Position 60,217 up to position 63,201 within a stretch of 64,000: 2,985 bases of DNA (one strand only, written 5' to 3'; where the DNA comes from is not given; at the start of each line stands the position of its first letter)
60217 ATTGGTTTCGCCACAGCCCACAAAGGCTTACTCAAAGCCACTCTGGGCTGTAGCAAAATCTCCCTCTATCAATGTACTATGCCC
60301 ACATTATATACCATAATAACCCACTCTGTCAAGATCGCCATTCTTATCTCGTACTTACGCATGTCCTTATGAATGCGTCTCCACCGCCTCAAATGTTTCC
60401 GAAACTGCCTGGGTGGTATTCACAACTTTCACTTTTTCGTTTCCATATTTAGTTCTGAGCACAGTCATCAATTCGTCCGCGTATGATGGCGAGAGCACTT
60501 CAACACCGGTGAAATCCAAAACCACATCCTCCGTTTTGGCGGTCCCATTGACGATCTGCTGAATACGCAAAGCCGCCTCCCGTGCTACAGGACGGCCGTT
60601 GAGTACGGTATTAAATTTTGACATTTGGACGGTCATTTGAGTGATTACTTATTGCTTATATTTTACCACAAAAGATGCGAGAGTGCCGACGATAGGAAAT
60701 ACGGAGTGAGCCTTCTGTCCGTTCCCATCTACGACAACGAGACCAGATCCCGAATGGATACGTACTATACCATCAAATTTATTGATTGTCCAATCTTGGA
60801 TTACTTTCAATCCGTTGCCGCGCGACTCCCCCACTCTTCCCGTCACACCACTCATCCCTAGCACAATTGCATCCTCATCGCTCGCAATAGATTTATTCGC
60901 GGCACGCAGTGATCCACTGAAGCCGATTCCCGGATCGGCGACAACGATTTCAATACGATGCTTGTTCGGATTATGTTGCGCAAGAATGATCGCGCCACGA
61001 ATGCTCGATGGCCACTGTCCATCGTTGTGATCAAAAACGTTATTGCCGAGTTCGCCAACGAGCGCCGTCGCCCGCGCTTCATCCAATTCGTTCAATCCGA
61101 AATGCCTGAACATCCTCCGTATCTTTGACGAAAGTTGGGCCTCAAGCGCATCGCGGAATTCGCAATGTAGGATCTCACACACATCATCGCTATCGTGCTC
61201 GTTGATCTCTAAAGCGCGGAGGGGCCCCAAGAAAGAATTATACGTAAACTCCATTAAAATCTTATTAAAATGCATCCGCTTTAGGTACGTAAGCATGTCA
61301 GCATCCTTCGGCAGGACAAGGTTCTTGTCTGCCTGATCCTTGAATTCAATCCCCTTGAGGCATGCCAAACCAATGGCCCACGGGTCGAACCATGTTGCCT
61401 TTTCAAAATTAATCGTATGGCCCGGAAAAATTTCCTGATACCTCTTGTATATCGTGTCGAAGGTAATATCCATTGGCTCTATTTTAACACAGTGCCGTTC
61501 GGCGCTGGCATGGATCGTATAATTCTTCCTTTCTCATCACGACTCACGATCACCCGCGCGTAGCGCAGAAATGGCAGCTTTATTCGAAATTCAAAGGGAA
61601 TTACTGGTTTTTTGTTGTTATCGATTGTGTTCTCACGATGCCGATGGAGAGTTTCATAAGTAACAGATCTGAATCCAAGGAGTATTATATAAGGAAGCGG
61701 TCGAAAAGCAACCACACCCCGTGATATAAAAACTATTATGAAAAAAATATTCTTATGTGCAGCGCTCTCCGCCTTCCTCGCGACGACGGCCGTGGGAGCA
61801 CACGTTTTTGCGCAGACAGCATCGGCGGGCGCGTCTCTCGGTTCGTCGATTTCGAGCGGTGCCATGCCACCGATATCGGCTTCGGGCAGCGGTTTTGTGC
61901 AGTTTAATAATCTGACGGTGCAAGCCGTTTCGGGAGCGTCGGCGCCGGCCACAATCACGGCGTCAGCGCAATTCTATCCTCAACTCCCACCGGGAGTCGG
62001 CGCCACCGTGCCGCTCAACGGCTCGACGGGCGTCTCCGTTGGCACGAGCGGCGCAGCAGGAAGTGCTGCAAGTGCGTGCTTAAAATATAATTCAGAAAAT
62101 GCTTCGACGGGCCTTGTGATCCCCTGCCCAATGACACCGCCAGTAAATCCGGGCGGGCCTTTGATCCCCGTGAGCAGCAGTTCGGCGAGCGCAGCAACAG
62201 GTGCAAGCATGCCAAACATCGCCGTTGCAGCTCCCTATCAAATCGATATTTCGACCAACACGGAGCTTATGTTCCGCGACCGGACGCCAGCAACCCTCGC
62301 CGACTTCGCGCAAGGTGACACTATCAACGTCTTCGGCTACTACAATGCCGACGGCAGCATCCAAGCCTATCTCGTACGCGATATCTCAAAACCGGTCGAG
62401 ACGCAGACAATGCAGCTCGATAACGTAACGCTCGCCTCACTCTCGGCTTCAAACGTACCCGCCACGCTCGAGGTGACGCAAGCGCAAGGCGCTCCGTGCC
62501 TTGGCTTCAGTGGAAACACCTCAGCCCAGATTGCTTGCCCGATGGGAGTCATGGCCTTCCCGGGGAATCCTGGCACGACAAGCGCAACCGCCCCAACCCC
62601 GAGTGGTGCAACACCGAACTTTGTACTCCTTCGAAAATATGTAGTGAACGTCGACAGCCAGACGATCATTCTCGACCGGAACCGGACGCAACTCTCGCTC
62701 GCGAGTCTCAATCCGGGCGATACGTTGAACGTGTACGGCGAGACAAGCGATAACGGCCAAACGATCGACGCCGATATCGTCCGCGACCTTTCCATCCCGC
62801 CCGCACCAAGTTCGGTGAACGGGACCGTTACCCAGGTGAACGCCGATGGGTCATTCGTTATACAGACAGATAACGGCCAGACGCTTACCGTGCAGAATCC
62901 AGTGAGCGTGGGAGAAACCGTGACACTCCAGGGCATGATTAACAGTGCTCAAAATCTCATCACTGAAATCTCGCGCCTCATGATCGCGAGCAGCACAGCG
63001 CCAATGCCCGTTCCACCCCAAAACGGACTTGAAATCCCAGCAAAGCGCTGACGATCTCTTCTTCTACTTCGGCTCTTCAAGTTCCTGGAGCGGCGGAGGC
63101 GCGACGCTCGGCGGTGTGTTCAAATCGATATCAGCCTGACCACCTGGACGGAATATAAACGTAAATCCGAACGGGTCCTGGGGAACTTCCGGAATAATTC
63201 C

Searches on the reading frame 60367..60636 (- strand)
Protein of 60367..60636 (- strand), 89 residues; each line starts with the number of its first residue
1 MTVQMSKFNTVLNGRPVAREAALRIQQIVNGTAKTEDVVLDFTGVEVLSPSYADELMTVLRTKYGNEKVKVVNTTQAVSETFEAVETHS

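Call 70: search_protein_families(library=pfam, proteins=[window:60367-60636:-], max_evalue=0.01)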
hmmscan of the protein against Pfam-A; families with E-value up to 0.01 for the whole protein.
window:60367-60636:- (89 aa): 1 family
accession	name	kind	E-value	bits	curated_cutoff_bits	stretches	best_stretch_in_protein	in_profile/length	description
PF14213.11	DUF4325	-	9.3e-10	38.5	23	1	33-77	14-62/64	STAS-like domain of unknown function (DUF4325)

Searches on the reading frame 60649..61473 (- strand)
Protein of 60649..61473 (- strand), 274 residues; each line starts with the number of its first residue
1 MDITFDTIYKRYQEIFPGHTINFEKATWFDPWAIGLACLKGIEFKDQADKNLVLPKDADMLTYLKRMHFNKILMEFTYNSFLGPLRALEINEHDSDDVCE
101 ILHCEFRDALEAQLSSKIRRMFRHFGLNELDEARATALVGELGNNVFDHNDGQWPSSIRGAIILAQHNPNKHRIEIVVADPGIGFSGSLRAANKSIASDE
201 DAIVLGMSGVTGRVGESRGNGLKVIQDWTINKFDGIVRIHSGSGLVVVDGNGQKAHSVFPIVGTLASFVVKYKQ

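Call 70: search_protein_families(library=pfam, proteins=[window:60649-61473:-], max_evalue=0.01)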
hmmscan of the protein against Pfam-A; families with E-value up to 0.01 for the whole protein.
window:60649-61473:- (274 aa): 2 families
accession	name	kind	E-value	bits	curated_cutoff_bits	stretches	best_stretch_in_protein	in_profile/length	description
PF13581.12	HATPase_c_2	-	0.0041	17.6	27.4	1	113-190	10-84/127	Histidine kinase-like ATPase domain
PF02518.31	HATPase_c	-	0.0045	17.9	26.4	1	131-243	2-97/111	Histidine kinase-, DNA gyrase B-, and HSP90-like ATPase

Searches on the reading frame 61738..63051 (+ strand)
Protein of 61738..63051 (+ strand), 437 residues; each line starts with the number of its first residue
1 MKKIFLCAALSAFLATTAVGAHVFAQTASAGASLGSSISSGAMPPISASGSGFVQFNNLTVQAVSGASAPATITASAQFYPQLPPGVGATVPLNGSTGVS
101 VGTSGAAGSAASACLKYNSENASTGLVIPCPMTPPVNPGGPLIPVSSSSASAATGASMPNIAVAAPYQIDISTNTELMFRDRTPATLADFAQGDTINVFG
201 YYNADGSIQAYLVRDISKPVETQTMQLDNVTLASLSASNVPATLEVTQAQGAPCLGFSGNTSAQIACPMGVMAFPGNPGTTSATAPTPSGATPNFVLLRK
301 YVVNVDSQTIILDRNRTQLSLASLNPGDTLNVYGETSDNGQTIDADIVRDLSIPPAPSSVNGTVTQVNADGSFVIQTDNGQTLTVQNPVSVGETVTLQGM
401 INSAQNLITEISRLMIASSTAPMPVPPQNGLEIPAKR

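Call 70: search_protein_families(library=pfam, proteins=[window:61738-63051:+], max_evalue=0.01)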
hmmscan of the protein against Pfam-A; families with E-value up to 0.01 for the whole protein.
window:61738-63051:+ (437 aa): 2 families
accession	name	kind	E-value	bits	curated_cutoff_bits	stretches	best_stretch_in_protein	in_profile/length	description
PF18914.6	DUF5666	-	4.2e-09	37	27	0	168-210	18-56/60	Domain of unknown function (DUF5666)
PF12667.13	NigD_N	-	0.0033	18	24.3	0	362-388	2-28/67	NigD-like N-terminal OB domain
